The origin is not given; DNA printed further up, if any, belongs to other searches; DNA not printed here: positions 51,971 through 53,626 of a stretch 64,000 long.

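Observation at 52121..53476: Receptor-like protein: N-terminal alpha/beta module + five CxxC pairs + GGDEF domain with A-site destroyed and I-site preserved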

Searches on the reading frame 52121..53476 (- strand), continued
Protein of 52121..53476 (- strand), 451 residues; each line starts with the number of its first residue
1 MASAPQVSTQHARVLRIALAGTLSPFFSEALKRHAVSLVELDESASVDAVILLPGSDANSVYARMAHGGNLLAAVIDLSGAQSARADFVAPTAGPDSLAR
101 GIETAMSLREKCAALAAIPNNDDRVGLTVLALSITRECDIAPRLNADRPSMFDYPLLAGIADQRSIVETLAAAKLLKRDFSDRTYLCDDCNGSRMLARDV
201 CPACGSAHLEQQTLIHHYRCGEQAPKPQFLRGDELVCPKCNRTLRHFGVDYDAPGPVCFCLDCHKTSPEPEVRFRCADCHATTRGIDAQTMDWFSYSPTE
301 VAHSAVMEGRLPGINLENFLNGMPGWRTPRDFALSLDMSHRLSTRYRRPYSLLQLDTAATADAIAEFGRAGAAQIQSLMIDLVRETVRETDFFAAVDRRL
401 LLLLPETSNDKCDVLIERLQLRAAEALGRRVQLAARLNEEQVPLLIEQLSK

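Call 46: search_protein_families(library=pfam, proteins=[L039:14374-16692:-, L023:2225-4495:-, L005:11605-13419:-, L006:1430-3244:-, L003:11699-12994:+, L009:12962-13972:+, L009:14044-15423:+, L023:11602-12711:+, L035:11497-12924:+, L039:12096-13421:+], max_evalue=0.001)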
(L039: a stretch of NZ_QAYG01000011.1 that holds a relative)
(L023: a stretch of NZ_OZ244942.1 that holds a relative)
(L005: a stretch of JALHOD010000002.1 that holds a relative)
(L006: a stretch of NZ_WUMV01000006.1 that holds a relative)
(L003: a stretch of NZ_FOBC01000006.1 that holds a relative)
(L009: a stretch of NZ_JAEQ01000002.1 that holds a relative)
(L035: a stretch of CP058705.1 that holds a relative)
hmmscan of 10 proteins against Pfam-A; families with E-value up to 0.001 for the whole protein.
L039:14374-16692:- (772 aa): 7 families
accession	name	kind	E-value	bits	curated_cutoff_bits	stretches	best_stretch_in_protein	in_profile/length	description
PF02518.31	HATPase_c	-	6.3e-26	91.4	26.4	1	630-738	1-107/111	Histidine kinase-, DNA gyrase B-, and HSP90-like ATPase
PF00989.32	PAS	-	2.1e-16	60.3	22.6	1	396-507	3-113/113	PAS fold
PF13426.13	PAS_9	-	9.7e-14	51.9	27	1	405-509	2-103/103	PAS domain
PF00512.31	HisKA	-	2.8e-13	50.1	26.9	1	516-584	1-66/66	His Kinase A (phospho-acceptor) domain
PF08448.16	PAS_4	-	4.4e-10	40.2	23.1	1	401-511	2-109/110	PAS fold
PF24820.1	Diguanyl_cycl_sensor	-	9.4e-09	35.6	28.1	1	400-506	2-109/109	Diguanylate cyclase-like sensor domain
PF13188.13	PAS_8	-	1.1e-06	28.8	21.8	1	398-435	5-39/65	PAS domain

L023:2225-4495:- (756 aa): 6 families
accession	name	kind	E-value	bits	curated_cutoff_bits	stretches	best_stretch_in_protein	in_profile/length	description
PF02518.31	HATPase_c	-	3.1e-24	86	26.4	1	641-751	2-110/111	Histidine kinase-, DNA gyrase B-, and HSP90-like ATPase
PF00512.31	HisKA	-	1.9e-20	73.1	26.9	1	526-594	2-66/66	His Kinase A (phospho-acceptor) domain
PF00989.32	PAS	-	1.8e-14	54.1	22.6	1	274-372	16-111/113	PAS fold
PF13188.13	PAS_8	-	1.5e-13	50.5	21.8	0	134-175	2-39/65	PAS domain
PF08448.16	PAS_4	-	4.1e-13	50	23.1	1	274-370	10-101/110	PAS fold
PF13589.12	HATPase_c_3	-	0.00011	22.7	25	1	645-717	3-76/137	Histidine kinase-, DNA gyrase B-, and HSP90-like ATPase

L005:11605-13419:- (604 aa): 22 families
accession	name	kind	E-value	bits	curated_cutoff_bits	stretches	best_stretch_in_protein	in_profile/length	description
PF00005.33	ABC_tran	-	2.5e-51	174.3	25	2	23-149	2-137/137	ABC transporter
PF16326.10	ABC_tran_CTD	-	1.1e-18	67.6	32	1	527-595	1-68/69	ABC transporter C-terminal domain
PF13304.12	AAA_21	-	7.4e-16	59.5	27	1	36-57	3-24/304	AAA domain, putative AbiEii toxin, Type IV TA system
PF02463.25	SMC_N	-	8.4e-15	55.2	40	1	291-471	11-208/220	RecF/RecN/SMC N terminal domain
PF13555.12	AAA_29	-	2.8e-08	33.8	27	0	30-49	20-39/61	P-loop containing region of AAA domain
PF13401.12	AAA_22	-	3.3e-06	27.9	27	0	314-340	10-37/130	AAA domain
PF13604.12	AAA_30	-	1e-05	25.8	27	0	313-368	22-77/191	AAA domain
PF13175.12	AAA_15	-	1.6e-05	25.2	32.1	0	35-51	26-42/374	AAA ATPase domain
PF13476.12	AAA_23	-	1.8e-05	25.9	27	0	313-327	23-37/201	AAA domain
PF05729.18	NACHT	-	2.2e-05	24.8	26.7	0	34-50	2-18/167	NACHT domain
PF13191.12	AAA_16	-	2.3e-05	25.4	32.6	0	30-146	20-140/167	AAA ATPase domain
PF01926.29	MMR_HSR1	-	7.8e-05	23.2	21.9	0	34-54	1-21/113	50S ribosome-binding GTPase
PF13671.12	AAA_33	-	8.7e-05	23.3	27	0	314-356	4-45/143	AAA domain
PF06414.18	Zeta_toxin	-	8.9e-05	22.4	22.3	0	314-344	21-51/199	Zeta toxin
PF03205.20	MobB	-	0.00012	22.4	26.6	0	312-336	2-26/133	Molybdopterin guanine dinucleotide synthesis protein B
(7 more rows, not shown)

L006:1430-3244:- (604 aa): 13 families
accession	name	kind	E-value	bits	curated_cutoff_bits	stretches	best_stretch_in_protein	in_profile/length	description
PF00005.33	ABC_tran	-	1.1e-50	172.2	25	2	299-433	2-137/137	ABC transporter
PF16326.10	ABC_tran_CTD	-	1.2e-17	64.3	32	1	530-598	1-68/69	ABC transporter C-terminal domain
PF13304.12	AAA_21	-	1.9e-17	64.7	27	1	35-79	3-59/304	AAA domain, putative AbiEii toxin, Type IV TA system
PF02463.25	SMC_N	-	3.9e-11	43.2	40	0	382-473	121-211/220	RecF/RecN/SMC N terminal domain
PF13555.12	AAA_29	-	1.9e-07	31.1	27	0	30-48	21-39/61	P-loop containing region of AAA domain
PF01926.29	MMR_HSR1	-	5.8e-07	30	21.9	0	310-361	1-45/113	50S ribosome-binding GTPase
PF13476.12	AAA_23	-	1.7e-06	29.2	27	0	313-329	24-40/201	AAA domain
PF13401.12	AAA_22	-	6.2e-06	27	27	0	314-457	11-121/130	AAA domain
PF13191.12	AAA_16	-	1.6e-05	25.9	32.6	0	34-144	27-139/167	AAA ATPase domain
PF13175.12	AAA_15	-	6.8e-05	23.1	32.1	0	34-50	26-42/374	AAA ATPase domain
PF03193.22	RsgA_GTPase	-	0.00013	22.2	30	0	303-340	102-138/174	RsgA GTPase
PF13604.12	AAA_30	-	0.00016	21.9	27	0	313-458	23-123/191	AAA domain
PF02367.23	TsaE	-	0.00073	19.9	26.6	0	298-332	11-45/128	Threonylcarbamoyl adenosine biosynthesis protein TsaE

L003:11699-12994:+ (431 aa): 4 families
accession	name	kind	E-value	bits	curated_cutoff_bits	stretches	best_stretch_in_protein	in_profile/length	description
PF03721.20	UDPG_MGDP_dh_N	-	3e-34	118.7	27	1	12-186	2-180/187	UDP-glucose/GDP-mannose dehydrogenase family, NAD binding domain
PF00984.24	UDPG_MGDP_dh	-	1e-23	83.7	25.4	1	209-297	2-93/94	UDP-glucose/GDP-mannose dehydrogenase family, central domain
PF03720.21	UDPG_MGDP_dh_C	-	8.8e-20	71.5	30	1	324-422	1-101/103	UDP-glucose/GDP-mannose dehydrogenase family, UDP binding domain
PF03446.21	NAD_binding_2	-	5.2e-07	30.3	21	1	12-135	1-102/161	NAD binding domain of 6-phosphogluconate dehydrogenase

L009:12962-13972:+ (336 aa): 8 families
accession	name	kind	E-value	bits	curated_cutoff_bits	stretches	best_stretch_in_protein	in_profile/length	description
PF01370.27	Epimerase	-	3.3e-55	187.5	20.9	1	4-253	2-240/240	NAD dependent epimerase/dehydratase family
PF16363.11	GDP_Man_Dehyd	-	2.7e-47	162.3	27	1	4-313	1-329/332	GDP-mannose 4,6 dehydratase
PF04321.23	RmlD_sub_bind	-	6.5e-13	48.8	27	1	1-254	1-214/287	RmlD substrate binding domain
PF01073.25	3Beta_HSD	-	1.6e-11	44.2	22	1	4-227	1-222/280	3-beta hydroxysteroid dehydrogenase/isomerase family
PF07993.18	NAD_binding_4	-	7.4e-08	32.3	20.1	1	5-186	1-209/258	Male sterility protein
PF02719.21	Polysacc_synt_2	-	1e-06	28.6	20.2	1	4-230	2-213/293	Polysaccharide biosynthesis protein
PF08659.16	KR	-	2.2e-06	28.1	22.6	1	2-138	2-146/180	KR domain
PF00106.31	adh_short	-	1.1e-05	25.4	26.6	1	3-90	3-87/195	short chain dehydrogenase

L009:14044-15423:+ (459 aa): 4 families
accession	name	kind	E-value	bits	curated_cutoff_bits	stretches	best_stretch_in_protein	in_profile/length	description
PF03721.20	UDPG_MGDP_dh_N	-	2.3e-41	141.8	27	1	33-204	2-176/187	UDP-glucose/GDP-mannose dehydrogenase family, NAD binding domain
PF00984.24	UDPG_MGDP_dh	-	1.2e-32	112.3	25.4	1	229-320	1-93/94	UDP-glucose/GDP-mannose dehydrogenase family, central domain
PF03720.21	UDPG_MGDP_dh_C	-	2.2e-21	76.6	30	1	348-446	1-101/103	UDP-glucose/GDP-mannose dehydrogenase family, UDP binding domain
PF03446.21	NAD_binding_2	-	2.5e-09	37.8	21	1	33-162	1-106/161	NAD binding domain of 6-phosphogluconate dehydrogenase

L023:11602-12711:+ (369 aa): 1 family
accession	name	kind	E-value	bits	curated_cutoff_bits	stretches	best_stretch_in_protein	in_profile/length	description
PF09995.15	MPAB_Lcp_cat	-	1.2e-43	150.3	23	1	89-314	1-227/231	ER-bound oxygenase mpaB/B'/Rubber oxygenase, catalytic domain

L035:11497-12924:+ (475 aa): 6 families
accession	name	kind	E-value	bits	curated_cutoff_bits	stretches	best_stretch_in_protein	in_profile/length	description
PF01134.28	GIDA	-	7.1e-100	335.2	22.1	1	26-393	2-389/391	Glucose inhibited division protein A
PF01266.30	DAO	-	7.8e-06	26.1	27.9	1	26-72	2-50/353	FAD dependent oxidoreductase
PF07992.20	Pyr_redox_2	-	0.00022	21.2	26.1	1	26-160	3-108/291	Pyridine nucleotide-disulphide oxidoreductase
PF13450.12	NAD_binding_8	-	0.00026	21.6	21.9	1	28-56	1-29/68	NAD(P)-binding Rossmann-like domain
PF00890.30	FAD_binding_2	-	0.00075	19.2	20.4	0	28-56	4-32/414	FAD binding domain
PF12831.13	FAD_oxidored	-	0.00077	19.3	27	0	26-56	2-32/416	FAD dependent oxidoreductase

L039:12096-13421:+ (441 aa): 3 families
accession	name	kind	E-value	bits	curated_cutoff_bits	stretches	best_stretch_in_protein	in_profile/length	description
PF00768.25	Peptidase_S11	-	1.6e-48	165.7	27.6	1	119-336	14-238/239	D-alanyl-D-alanine carboxypeptidase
PF13354.11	Beta-lactamase2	-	8.7e-10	38.7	22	1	121-259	3-139/214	Beta-lactamase enzyme family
PF02113.21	Peptidase_S13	-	7.6e-06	25.4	22.8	1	121-171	22-71/444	D-Ala-D-Ala carboxypeptidase 3 (S13) family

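Call 72: find_encoding_contigs(protein=P0001, flank=8000, max_places=3)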
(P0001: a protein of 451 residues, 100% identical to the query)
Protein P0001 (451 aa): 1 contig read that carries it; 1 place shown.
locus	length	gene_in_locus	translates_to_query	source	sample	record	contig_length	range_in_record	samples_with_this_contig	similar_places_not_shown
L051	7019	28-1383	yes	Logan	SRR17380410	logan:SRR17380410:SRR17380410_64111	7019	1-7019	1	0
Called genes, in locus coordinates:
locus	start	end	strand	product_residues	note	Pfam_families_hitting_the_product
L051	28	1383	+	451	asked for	PF18551:TackOD1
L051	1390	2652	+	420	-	PF00535:Glycos_transf_2, PF13641:Glyco_tranf_2_3, PF13506:Glyco_transf_21, PF01644:Chitin_synth_1 (weak), PF03142:Chitin_synth_2, PF13632:Glyco_trans_2_3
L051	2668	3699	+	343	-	PF25919:BSH_CusB (faint)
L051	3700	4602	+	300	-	-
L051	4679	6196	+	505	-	-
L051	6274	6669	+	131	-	-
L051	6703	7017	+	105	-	?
